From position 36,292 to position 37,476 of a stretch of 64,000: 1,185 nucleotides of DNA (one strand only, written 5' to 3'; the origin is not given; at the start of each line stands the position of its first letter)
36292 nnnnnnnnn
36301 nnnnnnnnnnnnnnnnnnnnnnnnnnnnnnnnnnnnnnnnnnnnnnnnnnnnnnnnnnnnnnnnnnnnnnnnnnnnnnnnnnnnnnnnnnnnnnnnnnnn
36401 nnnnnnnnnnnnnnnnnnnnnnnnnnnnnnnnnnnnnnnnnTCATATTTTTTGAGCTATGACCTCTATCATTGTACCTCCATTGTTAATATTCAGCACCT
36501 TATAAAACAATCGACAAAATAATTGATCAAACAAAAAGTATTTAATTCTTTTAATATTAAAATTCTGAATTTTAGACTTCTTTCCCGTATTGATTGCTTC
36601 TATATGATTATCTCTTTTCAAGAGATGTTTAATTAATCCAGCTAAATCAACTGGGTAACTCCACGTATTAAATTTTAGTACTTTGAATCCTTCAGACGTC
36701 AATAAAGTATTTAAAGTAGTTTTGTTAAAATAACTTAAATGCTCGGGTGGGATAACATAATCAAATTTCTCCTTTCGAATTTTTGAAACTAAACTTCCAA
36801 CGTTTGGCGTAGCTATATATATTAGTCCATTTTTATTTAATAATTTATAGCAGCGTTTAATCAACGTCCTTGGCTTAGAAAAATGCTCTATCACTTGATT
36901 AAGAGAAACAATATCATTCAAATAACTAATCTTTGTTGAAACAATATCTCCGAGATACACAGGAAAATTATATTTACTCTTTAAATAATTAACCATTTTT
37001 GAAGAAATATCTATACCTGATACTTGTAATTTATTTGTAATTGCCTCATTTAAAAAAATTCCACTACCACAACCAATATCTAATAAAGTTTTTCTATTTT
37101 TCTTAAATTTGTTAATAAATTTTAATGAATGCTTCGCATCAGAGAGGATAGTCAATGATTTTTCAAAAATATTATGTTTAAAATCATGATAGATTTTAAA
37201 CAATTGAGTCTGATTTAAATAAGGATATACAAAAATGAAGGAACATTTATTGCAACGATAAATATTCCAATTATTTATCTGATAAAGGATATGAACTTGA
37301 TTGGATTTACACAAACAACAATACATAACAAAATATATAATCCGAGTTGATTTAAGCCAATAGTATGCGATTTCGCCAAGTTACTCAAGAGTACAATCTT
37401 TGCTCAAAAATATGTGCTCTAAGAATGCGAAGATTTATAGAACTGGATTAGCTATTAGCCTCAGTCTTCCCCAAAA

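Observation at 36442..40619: Strongly AT-rich island: DUF3800-like protein divergent from a PIN-like nuclease protein plus small two-TM protein. Candidate toxin/abortive-infection system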

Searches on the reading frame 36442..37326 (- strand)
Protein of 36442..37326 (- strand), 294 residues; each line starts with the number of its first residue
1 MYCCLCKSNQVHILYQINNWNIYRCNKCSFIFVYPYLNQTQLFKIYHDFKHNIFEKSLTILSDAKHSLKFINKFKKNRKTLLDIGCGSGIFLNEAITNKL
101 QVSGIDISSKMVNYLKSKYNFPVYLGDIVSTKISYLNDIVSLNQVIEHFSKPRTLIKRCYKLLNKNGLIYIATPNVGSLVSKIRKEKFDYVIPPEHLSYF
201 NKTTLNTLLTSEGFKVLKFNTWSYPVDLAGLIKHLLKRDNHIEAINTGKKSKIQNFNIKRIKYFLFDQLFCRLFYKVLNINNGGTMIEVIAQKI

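Call 3: search_protein_families(library=pfam, proteins=[window:36442-37326:-], max_evalue=1)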
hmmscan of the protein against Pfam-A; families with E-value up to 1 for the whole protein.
window:36442-37326:- (294 aa): 17 families
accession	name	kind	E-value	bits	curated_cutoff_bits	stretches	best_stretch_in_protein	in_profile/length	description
PF13489.12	Methyltransf_23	-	4.3e-21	75.8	27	1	67-217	12-162/164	Methyltransferase domain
PF08241.18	Methyltransf_11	-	2.9e-13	50.7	21.2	1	82-171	1-95/95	Methyltransferase domain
PF13847.12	Methyltransf_31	-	4.7e-12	46.3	27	1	76-195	2-130/145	Methyltransferase domain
PF08242.18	Methyltransf_12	-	5.4e-12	46.7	30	1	82-169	1-98/98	Methyltransferase domain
PF13649.12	Methyltransf_25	-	1.8e-11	45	27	1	82-167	2-97/97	Methyltransferase domain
PF02353.26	CMAS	-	4.1e-05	23.5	27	1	76-173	61-166/273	Mycolic acid cyclopropane synthetase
PF05219.18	DREV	-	0.00013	21.6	26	1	67-172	80-187/265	DREV methyltransferase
PF06325.19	PrmA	-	0.00052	20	22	1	65-113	149-198/296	Ribosomal protein L11 methyltransferase (PrmA)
PF01209.24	Ubie_methyltran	-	0.00052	19.9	20.1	1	62-118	28-91/233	ubiE/COQ5 methyltransferase family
PF01555.25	N6_N4_Mtase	-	0.00084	19.8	26.7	1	153-263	33-120/221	DNA methylase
PF07021.18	MetW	-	0.00099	19.2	21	1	68-178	4-114/193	Methionine biosynthesis protein MetW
PF05148.21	Methyltransf_8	-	0.013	15.9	27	1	38-109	36-103/219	Hypothetical methyltransferase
PF00891.24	Methyltransf_2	-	0.018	14.9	22.3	1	78-172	63-165/210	O-methyltransferase domain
PF02390.23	Methyltransf_4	-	0.029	14.3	24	1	78-118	2-44/173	Putative methyltransferase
PF01728.25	FtsJ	-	0.059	13.7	24.1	1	71-131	13-78/181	FtsJ-like methyltransferase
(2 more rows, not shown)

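Call 4: search_protein_families(library=padloc, proteins=[window:36442-37326:-], max_evalue=1)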
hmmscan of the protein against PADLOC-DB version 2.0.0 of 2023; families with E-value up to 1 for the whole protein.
window:36442-37326:- (294 aa): 2 families
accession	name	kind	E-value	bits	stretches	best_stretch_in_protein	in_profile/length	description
PDLC04134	mad2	-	7.2e-13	46.2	1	63-177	276-400/492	mads_2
PDLC03322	MTase_II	-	0.0017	15.3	1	64-109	51-96/446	Type II methyltransferase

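Call 5: search_protein_families(library=ncbifam, proteins=[window:36442-37326:-], max_evalue=1)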
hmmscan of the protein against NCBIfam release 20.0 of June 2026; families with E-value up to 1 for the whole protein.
window:36442-37326:- (294 aa): 38 families (the best 25 are shown)
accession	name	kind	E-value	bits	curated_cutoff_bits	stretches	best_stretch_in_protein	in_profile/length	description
TIGR01983.1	UbiG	equivalog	3.6e-14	52.6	102.95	1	72-219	44-205/228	bifunctional 2-polyprenyl-6-hydroxyphenol methylase/3-demethylubiquinol 3-O-methyltransferase UbiG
TIGR02072.1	BioC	equivalog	1.9e-13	50.8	184.95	1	69-220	25-177/244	malonyl-ACP O-methyltransferase BioC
NF043040.1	corrin_prot_MT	hypoth_equivalog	6.5e-09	35.5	180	1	69-119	33-83/216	corrinoid protein-associated methyltransferase CpaM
TIGR04345.1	ovoA_Cterm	equivalog_domain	1.2e-06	28.3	170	2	68-113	34-77/242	putative 4-mercaptohistidine N1-methyltransferase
TIGR02021.1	BchM-ChlM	equivalog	1.2e-06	28.2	158.9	1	67-120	44-97/218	magnesium protoporphyrin IX methyltransferase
NF045667.1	MTase_DVU1556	equivalog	1.3e-06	28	155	1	76-172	21-120/213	DVU_1556 family methyltransferase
NF001244.0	PRK00216.1-5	equivalog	1.8e-06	27.4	216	1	69-120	39-94/236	bifunctional demethylmenaquinone methyltransferase/2-methoxy-6-polyprenyl-1,4-benzoquinol methylase UbiE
TIGR01934.1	MenG_MenH_UbiE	subfamily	3e-06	26.7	158.35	1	73-119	34-82/223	ubiquinone/menaquinone biosynthesis methyltransferase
NF001786.0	PRK00517.2-4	equivalog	9e-06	25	327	1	65-108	131-174/277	50S ribosomal protein L11 methyltransferase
NF011529.0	PRK14968.1-3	equivalog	1.5e-05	24.5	162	1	67-117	23-74/198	putative methyltransferase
TIGR00138.1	rsmG_gidB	equivalog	4.2e-05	23.3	99.5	1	66-170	33-141/183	16S rRNA (guanine(527)-N(7))-methyltransferase RsmG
NF002463.0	PRK01683.1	equivalog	0.00011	21.9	297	1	76-175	30-132/258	trans-aconitate 2-methyltransferase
NF008300.0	PRK11088.1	equivalog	0.00014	21.4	303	1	71-138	79-150/272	23S rRNA (guanine(745)-N(1))-methyltransferase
TIGR00755.1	ksgA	equivalog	0.00051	19.4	171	1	61-138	12-94/256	16S rRNA (adenine(1518)-N(6)/adenine(1519)-N(6))-dimethyltransferase RsmA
NF007610.0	PRK10258.1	equivalog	0.00081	18.8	342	1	75-179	40-146/251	malonyl-ACP O-methyltransferase BioC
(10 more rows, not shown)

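Call 6: search_protein_families(library=phrogs, proteins=[window:36442-37326:-], max_evalue=1)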
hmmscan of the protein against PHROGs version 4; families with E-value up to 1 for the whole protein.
window:36442-37326:- (294 aa): 7 families
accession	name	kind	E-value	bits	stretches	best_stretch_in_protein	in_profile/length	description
phrog_4752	-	other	1.2e-13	51.9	1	67-177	41-164/241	tRNA methyltransferase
phrog_22502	-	other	2.4e-07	31.8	1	65-186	58-188/276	methyltransferase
phrog_6564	-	other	7e-05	23.3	1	77-238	62-201/204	methyltransferase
phrog_3382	-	other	0.0067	16.7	1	79-171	49-143/207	methyltransferase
phrog_954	-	other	0.014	15.6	1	58-112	31-83/229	DNA methyltransferase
phrog_27380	-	other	0.029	14.8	1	76-113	89-126/285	methyltransferase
phrog_22856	-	unknown function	0.085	13.7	1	31-90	20-79/118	-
